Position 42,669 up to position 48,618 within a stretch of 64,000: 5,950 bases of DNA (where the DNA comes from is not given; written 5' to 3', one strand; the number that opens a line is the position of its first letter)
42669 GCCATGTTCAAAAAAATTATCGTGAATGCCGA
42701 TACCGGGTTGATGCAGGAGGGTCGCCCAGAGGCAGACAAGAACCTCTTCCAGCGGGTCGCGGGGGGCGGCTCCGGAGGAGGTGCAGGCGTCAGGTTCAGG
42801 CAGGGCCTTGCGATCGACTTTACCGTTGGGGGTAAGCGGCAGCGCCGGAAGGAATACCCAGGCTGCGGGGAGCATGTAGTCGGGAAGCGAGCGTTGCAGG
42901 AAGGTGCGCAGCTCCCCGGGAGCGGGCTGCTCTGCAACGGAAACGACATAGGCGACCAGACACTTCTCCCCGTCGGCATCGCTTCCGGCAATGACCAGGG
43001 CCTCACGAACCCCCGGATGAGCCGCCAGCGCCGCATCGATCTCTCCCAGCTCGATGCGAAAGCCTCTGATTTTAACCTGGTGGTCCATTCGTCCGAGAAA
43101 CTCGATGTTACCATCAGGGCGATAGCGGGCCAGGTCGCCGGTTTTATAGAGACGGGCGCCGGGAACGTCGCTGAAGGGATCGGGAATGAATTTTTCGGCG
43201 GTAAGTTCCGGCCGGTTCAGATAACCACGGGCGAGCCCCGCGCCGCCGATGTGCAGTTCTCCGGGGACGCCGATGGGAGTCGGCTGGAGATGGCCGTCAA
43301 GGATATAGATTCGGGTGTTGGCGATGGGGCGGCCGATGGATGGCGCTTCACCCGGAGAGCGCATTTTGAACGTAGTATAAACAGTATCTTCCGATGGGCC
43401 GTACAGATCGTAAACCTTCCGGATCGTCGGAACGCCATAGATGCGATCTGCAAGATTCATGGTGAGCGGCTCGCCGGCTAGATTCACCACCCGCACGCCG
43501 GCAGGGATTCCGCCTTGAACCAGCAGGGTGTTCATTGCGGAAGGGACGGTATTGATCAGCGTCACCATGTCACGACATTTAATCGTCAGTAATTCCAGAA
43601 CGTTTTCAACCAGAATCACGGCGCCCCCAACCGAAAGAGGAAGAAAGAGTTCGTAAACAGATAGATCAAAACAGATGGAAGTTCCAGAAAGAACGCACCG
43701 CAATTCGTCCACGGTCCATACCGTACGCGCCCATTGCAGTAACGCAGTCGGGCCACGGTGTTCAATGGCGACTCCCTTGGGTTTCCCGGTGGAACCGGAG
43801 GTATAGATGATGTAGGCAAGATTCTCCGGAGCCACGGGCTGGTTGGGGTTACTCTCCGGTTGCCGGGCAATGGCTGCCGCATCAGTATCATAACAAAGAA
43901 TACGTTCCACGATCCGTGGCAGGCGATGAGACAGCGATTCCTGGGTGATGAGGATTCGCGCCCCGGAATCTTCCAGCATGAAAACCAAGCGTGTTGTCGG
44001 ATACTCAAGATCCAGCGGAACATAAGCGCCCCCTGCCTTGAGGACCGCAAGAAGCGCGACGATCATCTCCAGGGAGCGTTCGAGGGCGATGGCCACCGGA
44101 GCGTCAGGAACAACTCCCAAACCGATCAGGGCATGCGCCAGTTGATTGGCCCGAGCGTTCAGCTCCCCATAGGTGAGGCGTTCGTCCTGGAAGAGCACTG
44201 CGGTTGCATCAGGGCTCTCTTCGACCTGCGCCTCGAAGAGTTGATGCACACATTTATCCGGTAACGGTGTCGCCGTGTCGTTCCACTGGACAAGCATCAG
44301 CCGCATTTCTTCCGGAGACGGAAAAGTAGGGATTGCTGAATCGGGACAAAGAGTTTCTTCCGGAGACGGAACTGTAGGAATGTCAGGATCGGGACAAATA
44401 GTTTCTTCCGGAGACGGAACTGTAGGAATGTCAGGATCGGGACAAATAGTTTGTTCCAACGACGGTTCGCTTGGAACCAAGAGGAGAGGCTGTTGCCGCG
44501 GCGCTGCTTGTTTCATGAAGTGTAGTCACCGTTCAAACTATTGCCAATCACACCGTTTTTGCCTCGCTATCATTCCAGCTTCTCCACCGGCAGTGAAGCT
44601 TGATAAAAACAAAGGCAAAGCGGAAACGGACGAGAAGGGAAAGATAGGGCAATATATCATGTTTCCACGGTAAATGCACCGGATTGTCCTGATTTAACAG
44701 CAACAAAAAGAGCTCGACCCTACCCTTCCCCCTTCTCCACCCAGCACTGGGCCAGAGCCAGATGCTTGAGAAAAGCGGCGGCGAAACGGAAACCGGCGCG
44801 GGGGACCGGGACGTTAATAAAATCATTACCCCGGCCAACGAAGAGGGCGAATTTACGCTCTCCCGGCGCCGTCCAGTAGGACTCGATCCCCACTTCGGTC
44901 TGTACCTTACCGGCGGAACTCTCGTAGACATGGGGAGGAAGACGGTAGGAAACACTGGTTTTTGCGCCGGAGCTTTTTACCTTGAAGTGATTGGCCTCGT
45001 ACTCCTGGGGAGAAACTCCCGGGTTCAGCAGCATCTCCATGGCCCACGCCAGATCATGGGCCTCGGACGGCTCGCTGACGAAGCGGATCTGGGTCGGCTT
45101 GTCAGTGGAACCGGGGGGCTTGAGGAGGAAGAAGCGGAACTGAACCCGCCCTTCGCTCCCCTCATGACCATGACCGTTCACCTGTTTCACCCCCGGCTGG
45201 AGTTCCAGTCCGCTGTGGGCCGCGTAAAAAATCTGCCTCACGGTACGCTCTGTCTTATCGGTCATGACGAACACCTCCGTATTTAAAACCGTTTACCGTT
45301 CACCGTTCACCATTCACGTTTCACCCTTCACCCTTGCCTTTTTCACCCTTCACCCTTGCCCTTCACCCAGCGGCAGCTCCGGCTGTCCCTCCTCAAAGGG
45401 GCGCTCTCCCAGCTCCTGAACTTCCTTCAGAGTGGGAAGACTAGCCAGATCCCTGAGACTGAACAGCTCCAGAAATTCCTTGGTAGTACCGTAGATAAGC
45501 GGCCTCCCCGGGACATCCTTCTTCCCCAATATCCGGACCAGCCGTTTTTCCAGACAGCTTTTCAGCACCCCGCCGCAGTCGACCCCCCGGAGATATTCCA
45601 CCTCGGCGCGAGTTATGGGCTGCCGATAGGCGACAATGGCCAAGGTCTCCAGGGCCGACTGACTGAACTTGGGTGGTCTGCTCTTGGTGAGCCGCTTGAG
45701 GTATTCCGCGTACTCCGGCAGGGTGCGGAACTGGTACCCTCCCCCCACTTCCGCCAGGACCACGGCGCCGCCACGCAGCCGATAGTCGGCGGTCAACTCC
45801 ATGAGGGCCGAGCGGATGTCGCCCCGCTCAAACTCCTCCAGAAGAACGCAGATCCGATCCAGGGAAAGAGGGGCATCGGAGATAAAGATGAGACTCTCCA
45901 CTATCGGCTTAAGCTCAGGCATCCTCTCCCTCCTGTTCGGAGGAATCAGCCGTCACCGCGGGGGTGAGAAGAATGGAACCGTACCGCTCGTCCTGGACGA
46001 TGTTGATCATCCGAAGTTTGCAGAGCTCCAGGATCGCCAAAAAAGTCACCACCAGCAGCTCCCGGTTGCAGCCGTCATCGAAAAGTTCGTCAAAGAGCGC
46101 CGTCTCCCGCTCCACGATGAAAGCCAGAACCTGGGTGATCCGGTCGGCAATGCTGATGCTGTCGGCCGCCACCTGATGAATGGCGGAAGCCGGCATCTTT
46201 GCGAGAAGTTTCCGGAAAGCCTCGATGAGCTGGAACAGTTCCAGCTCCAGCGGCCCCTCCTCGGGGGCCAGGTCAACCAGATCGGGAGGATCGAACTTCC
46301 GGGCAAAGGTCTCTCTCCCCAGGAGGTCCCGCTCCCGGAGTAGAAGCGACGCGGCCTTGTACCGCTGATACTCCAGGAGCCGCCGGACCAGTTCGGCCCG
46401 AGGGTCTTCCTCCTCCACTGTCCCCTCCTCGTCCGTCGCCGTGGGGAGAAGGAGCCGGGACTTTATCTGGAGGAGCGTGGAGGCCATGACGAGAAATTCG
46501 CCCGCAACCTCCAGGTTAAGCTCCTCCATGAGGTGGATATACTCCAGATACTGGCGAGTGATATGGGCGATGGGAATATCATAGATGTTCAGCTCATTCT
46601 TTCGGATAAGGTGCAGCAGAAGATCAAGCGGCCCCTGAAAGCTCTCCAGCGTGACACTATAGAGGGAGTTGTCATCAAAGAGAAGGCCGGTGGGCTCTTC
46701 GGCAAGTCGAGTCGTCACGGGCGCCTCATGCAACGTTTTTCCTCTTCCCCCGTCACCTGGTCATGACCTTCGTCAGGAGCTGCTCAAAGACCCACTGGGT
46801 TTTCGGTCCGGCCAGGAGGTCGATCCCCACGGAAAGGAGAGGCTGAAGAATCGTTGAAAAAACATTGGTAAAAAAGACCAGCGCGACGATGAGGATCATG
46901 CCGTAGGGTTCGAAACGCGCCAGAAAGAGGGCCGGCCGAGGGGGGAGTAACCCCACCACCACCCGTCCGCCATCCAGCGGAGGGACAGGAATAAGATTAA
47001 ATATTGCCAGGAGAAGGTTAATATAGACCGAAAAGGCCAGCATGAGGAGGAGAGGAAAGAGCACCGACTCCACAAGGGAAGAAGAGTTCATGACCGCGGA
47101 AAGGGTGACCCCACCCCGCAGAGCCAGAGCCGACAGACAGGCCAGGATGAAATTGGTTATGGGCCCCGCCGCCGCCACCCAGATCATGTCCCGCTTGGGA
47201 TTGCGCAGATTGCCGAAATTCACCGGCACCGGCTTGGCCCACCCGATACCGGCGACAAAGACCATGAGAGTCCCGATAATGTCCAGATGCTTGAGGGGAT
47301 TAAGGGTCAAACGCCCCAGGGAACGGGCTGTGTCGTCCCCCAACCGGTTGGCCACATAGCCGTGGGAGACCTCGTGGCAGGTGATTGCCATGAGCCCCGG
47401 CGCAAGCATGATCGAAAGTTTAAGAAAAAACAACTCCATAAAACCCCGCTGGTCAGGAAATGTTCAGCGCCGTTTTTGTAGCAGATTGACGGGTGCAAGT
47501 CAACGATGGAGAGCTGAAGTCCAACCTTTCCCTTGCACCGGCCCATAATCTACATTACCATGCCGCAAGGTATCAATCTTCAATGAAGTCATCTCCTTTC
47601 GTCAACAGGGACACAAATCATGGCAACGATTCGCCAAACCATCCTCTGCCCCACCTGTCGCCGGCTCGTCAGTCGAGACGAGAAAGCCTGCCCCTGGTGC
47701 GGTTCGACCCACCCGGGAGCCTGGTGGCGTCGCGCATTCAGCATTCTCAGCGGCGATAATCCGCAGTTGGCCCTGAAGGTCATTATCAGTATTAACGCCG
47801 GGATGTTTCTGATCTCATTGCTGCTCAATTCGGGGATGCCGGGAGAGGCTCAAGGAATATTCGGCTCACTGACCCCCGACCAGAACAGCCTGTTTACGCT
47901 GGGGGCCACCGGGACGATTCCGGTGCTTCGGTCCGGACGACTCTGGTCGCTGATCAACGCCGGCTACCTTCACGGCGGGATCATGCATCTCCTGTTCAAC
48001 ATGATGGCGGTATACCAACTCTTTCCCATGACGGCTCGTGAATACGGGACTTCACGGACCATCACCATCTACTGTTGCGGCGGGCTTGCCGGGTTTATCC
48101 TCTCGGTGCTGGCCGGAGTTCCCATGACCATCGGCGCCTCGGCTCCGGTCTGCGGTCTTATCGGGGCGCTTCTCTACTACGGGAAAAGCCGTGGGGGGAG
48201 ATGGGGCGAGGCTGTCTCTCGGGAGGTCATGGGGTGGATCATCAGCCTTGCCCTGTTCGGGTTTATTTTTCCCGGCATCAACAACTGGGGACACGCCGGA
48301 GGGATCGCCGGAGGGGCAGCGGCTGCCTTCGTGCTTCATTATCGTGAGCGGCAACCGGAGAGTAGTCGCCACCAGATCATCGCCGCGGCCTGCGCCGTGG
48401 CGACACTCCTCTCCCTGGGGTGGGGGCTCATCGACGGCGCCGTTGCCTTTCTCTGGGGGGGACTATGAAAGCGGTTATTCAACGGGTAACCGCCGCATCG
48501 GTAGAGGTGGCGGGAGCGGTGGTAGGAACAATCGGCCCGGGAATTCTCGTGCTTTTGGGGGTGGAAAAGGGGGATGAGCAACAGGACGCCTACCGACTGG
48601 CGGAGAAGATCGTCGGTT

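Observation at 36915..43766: NRPS modules are near-identical except for the adenylation specificity cores (subdomain-swap signature)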

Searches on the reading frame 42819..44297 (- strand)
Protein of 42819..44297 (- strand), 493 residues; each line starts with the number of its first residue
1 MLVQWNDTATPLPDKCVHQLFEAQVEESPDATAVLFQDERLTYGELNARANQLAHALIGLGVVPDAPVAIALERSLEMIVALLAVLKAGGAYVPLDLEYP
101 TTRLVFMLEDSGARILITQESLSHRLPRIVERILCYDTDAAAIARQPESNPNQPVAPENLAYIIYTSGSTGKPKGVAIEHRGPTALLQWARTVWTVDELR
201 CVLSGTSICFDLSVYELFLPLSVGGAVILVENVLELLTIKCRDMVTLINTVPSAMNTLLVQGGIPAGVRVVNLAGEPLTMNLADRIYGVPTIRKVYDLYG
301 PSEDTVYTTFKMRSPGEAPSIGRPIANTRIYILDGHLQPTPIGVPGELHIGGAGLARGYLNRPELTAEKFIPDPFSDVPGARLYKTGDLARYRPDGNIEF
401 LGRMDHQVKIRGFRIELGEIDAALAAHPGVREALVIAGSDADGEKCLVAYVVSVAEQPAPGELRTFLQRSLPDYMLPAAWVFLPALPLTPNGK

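Call 42: find_homologous_proteins(query=window:42819-44297:-, max_evalue=1e-60)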
Query window:42819-44297:- (493 aa): 7858 proteins with E <= 1e-60 among 8000 candidates; the best 120 are listed.
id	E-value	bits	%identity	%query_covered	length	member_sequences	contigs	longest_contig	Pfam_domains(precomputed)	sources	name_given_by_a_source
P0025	2.0e-206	705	57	100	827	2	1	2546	PF00550.32,PF00501.35,PF13193.13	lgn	-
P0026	5.3e-193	660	62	100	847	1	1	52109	PF00668.26,PF00550.32,PF00501.35,PF13193.13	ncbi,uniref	ncbi:amino acid adenylation domain-containing protein [Microcoleus sp. Pol7_A1]|uniref:amino acid ad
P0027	7.5e-189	647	60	100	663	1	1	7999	PF00550.32,PF00501.35,PF13193.13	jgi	-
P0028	6.5e-186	637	61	97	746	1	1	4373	PF00668.26,PF00550.32,PF00501.35,PF13193.13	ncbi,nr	ncbi:MAG: amino acid adenylation domain-containing protein, partial [Candidatus Binatia bacterium]|n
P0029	1.4e-185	636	61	100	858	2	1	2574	PF00668.26,PF00550.32,PF00501.35,PF13193.13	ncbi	ncbi:MAG: amino acid adenylation domain-containing protein, partial [Burkholderiales bacterium]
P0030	4.5e-184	631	59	100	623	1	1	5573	PF00550.32,PF00501.35,PF13193.13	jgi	jgi:amino acid adenylation domain-containing protein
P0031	6.5e-184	630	59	100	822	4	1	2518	PF00668.26,PF00550.32,PF00501.35,PF13193.13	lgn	-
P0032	5.6e-182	624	59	100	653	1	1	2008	PF00550.32,PF00501.35,PF13193.13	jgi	jgi:amino acid adenylation domain-containing protein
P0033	5.7e-182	624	60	100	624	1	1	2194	PF00550.32,PF00501.35,PF13193.13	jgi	jgi:amino acid adenylation domain-containing protein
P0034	5.3e-181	621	57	100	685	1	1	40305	PF00668.26,PF00550.32,PF00501.35,PF13193.13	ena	-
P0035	1.4e-180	619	56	100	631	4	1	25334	PF00550.32,PF00501.35,PF13193.13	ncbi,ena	-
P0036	9.1e-180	617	57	100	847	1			PF00668.26,PF00550.32,PF00501.35,PF13193.13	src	-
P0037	1.4e-179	616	59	100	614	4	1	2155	PF00550.32,PF00501.35,PF13193.13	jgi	jgi:amino acid adenylation domain-containing protein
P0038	1.4e-179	616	58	100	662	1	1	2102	PF00550.32,PF00501.35,PF13193.13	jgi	jgi:amino acid adenylation domain-containing protein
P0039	2.1e-179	616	58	100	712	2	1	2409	PF00668.26,PF00550.32,PF00501.35,PF13193.13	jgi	-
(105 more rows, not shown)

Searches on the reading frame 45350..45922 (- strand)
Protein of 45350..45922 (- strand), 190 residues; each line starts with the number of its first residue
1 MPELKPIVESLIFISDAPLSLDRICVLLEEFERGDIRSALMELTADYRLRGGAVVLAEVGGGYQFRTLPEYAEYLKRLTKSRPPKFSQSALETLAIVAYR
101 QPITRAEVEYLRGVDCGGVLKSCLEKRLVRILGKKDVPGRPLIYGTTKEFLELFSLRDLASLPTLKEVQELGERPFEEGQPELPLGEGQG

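Call 16: search_protein_families(library=pfam, proteins=[window:45350-45922:-], max_evalue=0.00001)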
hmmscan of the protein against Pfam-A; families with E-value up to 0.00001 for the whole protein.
window:45350-45922:- (190 aa): 1 family
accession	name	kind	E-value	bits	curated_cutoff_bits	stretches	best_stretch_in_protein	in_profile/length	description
PF04079.22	SMC_ScpB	-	1.7e-51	174.4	27.4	1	7-165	2-160/160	Segregation and condensation complex subunit ScpB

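Call 52: find_encoding_contigs(protein=window:45350-45922:-, flank=10000, max_places=10)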
Protein window:45350-45922:- (190 aa): 21 contigs read that carry it; 9 places shown.
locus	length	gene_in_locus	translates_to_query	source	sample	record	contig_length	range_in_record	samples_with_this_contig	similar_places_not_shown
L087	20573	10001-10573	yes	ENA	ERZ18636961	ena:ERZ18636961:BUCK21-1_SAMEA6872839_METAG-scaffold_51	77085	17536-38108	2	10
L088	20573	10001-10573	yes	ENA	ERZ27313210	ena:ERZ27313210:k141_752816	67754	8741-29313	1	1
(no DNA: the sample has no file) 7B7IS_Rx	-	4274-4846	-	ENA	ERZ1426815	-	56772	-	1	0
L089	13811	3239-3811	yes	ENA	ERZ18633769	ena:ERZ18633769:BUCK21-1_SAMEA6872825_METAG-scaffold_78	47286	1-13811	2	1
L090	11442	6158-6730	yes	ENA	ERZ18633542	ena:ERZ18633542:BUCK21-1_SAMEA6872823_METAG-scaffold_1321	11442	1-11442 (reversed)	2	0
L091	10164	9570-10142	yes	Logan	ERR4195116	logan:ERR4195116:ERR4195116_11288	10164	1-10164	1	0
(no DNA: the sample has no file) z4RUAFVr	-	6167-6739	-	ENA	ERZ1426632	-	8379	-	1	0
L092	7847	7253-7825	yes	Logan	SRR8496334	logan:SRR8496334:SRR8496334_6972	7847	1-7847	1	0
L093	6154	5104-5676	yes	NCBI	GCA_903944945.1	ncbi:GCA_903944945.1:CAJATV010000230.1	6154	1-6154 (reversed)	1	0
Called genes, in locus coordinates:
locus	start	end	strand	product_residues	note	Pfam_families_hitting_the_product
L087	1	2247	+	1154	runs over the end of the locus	PF02811:PHP, PF07733:DNA_pol3_alpha, PF17657:DNA_pol3_finger, PF14579:HHH_6, PF01336:tRNA_anti-codon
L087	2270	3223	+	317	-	PF03255:ACCA, PF01039:Carboxyl_trans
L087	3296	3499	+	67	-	-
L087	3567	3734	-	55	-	-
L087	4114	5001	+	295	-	PF01479:S4, PF00849:PseudoU_synth_2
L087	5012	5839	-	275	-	PF01551:Peptidase_M23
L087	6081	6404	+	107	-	-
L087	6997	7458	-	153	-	PF02580:Tyr_Deacylase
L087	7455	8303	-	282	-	PF01694:Rhomboid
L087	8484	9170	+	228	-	PF02163:Peptidase_M50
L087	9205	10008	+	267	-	PF02616:SMC_ScpA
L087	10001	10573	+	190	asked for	PF04079:SMC_ScpB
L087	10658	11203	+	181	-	-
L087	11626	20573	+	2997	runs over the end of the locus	PF00501:AMP-binding, PF13193:AMP-binding_C, PF00550:PP-binding, PF00668:Condensation, PF00501:AMP-binding, PF13193:AMP-binding_C, PF00550:PP-binding, PF00668:Condensation, +5 more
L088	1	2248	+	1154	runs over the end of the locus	PF02811:PHP, PF07733:DNA_pol3_alpha, PF17657:DNA_pol3_finger, PF14579:HHH_6, PF01336:tRNA_anti-codon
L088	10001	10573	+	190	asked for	PF04079:SMC_ScpB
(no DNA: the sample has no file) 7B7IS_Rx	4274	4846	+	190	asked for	PF04079:SMC_ScpB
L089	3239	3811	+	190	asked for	PF04079:SMC_ScpB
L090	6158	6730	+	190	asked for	PF04079:SMC_ScpB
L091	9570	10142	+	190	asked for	PF04079:SMC_ScpB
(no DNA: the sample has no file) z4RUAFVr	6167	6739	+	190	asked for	PF04079:SMC_ScpB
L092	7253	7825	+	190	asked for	PF04079:SMC_ScpB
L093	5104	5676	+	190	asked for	PF04079:SMC_ScpB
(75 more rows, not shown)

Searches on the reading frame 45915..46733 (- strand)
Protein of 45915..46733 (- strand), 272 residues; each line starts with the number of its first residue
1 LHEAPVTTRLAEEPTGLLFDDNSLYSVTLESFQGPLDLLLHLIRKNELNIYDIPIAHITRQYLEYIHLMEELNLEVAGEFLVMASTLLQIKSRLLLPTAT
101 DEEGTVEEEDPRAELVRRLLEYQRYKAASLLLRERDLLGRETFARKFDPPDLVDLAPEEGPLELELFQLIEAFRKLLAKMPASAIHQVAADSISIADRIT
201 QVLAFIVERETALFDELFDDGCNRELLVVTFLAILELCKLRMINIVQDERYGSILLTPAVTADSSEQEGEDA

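Call 15: search_protein_families(library=pfam, proteins=[window:45915-46733:-], max_evalue=0.00001)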
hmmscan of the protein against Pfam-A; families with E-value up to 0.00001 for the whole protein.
window:45915-46733:- (272 aa): 1 family
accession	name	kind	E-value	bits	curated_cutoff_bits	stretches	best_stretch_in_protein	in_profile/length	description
PF02616.19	SMC_ScpA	-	6.3e-42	144.6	24.6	1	42-254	1-227/232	Segregation and condensation protein ScpA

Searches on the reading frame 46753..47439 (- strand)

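Call 15: search_protein_families(library=pfam, proteins=[window:46753-47439:-], max_evalue=0.00001)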
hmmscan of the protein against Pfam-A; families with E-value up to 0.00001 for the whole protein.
window:46753-47439:- (228 aa): 1 family
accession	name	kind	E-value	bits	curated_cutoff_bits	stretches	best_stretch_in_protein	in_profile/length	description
PF02163.28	Peptidase_M50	-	1.2e-13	51.3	27.2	1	132-166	161-195/221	Peptidase family M50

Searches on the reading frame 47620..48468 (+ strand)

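Call 15: search_protein_families(library=pfam, proteins=[window:47620-48468:+], max_evalue=0.00001)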
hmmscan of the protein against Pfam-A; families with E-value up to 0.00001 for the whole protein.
window:47620-48468:+ (282 aa): 1 family
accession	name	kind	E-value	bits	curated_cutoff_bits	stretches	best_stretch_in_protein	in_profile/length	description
PF01694.28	Rhomboid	-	3.7e-24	86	22.6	1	106-241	2-142/143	Rhomboid domain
